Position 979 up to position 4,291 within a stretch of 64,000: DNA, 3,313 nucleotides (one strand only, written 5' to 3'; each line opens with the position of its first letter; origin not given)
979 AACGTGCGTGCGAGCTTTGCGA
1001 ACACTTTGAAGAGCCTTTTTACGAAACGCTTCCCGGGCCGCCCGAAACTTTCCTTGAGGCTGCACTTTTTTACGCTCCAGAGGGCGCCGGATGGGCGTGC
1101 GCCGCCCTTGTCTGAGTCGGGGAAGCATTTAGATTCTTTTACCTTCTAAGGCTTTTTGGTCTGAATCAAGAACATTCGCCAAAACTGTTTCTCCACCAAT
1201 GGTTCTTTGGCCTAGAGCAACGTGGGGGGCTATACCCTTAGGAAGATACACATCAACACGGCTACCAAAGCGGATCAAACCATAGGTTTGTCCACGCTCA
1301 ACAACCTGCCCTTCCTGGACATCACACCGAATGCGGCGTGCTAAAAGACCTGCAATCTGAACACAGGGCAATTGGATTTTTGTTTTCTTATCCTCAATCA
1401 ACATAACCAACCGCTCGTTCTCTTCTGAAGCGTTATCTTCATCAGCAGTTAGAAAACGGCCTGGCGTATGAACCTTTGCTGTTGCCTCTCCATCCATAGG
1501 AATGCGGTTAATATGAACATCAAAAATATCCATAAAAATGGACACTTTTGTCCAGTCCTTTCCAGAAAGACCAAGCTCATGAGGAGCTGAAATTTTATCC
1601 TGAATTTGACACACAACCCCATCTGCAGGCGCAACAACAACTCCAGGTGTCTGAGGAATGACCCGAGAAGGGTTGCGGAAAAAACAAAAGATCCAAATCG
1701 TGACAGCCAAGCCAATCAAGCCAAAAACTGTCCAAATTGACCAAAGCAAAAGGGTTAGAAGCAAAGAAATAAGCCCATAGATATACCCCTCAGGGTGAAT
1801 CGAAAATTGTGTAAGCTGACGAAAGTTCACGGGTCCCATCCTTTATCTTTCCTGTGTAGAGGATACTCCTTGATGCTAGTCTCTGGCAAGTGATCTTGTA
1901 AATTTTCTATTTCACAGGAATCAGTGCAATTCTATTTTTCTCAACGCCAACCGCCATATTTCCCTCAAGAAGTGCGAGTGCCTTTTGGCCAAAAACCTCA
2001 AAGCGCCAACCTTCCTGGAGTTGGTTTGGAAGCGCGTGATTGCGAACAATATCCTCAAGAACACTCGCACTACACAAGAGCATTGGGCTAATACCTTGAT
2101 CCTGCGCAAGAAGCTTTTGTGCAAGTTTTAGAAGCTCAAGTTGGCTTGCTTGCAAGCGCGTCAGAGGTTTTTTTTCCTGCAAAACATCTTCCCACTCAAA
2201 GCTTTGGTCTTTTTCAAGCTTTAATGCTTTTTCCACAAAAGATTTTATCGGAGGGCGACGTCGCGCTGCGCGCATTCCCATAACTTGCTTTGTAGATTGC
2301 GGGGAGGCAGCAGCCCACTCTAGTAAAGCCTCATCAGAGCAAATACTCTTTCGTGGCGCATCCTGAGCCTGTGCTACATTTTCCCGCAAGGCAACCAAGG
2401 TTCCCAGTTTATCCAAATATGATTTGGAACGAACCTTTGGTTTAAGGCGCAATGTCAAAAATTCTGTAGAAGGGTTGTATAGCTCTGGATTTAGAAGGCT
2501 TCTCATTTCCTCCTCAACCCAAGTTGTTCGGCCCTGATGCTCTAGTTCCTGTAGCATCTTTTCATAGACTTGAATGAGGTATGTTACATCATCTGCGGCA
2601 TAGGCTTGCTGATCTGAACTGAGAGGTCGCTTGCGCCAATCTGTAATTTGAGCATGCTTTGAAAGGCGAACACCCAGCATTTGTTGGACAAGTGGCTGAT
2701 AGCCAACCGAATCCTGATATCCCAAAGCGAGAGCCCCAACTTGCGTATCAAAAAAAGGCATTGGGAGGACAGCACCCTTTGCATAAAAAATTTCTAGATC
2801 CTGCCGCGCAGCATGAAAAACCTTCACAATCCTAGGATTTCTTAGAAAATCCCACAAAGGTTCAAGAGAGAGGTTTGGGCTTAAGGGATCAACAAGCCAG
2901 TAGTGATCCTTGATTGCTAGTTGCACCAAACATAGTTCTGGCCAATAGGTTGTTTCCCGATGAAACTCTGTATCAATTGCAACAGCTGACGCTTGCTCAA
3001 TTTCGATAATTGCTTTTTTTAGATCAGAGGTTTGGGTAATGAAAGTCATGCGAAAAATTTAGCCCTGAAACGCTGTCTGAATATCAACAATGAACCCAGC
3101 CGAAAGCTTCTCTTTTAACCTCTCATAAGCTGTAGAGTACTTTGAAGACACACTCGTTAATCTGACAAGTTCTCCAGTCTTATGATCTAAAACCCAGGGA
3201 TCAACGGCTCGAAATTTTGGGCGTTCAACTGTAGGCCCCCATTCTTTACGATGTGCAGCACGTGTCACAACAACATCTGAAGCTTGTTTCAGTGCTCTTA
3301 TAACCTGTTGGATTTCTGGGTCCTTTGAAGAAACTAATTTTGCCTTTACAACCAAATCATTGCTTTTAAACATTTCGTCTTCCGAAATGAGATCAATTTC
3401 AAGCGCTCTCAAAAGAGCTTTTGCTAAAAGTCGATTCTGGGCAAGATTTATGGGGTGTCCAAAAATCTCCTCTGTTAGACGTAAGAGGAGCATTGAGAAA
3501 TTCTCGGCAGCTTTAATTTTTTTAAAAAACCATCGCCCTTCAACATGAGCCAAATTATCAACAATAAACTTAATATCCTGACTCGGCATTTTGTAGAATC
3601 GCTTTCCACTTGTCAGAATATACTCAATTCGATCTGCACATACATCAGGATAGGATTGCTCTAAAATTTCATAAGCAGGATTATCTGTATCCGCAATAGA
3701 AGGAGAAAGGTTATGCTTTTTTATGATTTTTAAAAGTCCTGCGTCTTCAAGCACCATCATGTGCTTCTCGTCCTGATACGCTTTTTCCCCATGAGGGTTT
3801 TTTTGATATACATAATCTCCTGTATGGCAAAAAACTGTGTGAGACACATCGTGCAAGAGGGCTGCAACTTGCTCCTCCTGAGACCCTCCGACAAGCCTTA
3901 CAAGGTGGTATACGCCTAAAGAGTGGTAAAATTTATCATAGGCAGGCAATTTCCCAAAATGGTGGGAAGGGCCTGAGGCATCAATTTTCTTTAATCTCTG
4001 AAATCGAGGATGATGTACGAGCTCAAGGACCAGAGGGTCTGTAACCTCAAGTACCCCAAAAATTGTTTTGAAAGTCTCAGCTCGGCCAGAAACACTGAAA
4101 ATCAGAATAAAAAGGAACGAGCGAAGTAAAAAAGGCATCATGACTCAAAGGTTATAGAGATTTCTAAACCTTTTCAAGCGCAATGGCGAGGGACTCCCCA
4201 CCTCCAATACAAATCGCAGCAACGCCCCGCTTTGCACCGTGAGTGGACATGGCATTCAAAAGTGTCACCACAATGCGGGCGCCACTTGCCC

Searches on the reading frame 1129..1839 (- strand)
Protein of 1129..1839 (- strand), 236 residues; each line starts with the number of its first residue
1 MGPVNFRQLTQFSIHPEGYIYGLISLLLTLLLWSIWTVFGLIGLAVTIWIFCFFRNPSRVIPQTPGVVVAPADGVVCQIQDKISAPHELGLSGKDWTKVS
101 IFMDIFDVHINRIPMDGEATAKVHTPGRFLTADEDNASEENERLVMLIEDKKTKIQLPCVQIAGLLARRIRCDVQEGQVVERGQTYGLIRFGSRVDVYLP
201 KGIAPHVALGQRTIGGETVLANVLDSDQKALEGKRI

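Call 63: find_encoding_contigs(protein=window:1129-1839:-, flank=10000, max_places=2)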
Protein window:1129-1839:- (236 aa): 1 contig read that carries it; 1 place shown.
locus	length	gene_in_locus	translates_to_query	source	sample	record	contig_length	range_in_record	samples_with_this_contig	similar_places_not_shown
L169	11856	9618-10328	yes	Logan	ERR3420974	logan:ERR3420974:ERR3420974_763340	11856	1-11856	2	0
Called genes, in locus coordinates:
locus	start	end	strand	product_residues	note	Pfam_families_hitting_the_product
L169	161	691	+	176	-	PF00293:NUDIX (weak)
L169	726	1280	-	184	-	PF01025:GrpE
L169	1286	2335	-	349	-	PF01628:HrcA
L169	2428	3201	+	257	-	PF01138:RNase_PH, PF03725:RNase_PH_C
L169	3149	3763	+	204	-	PF01725:Ham1p_like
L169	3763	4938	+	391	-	PF04055:Radical_SAM, PF06969:HemN_C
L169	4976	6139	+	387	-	PF02771:Acyl-CoA_dh_N, PF02770:Acyl-CoA_dh_M, PF00441:Acyl-CoA_dh_1, PF08028:Acyl-CoA_dh_2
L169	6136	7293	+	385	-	PF00108:Thiolase_N, PF02803:Thiolase_C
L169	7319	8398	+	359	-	PF01966:HD (faint)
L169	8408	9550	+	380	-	PF01612:DNA_pol_A_exo1, PF00570:HRDC (weak)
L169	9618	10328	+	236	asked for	PF02666:PS_Dcarbxylase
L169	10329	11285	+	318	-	PF01066:CDP-OH_P_transf, PF08009:CDP-OH_P_tran_2 (weak)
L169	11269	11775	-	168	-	PF01726:LexA_DNA_bind (faint), PF22166:WHD_ArnR1 (weak), PF22381:Staph_reg_Sar_Rot, PF01047:MarR, PF12802:MarR_2, PF13463:HTH_27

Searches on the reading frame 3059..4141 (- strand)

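Call 23: search_protein_families(library=pfam, proteins=[window:3059-4141:-], max_evalue=0.01)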
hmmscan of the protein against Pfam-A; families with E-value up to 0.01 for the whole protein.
window:3059-4141:- (360 aa): 1 family
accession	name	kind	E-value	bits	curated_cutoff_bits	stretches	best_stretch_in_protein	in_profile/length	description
PF01966.28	HD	-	1.6e-05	25.6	22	1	71-150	2-92/116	HD domain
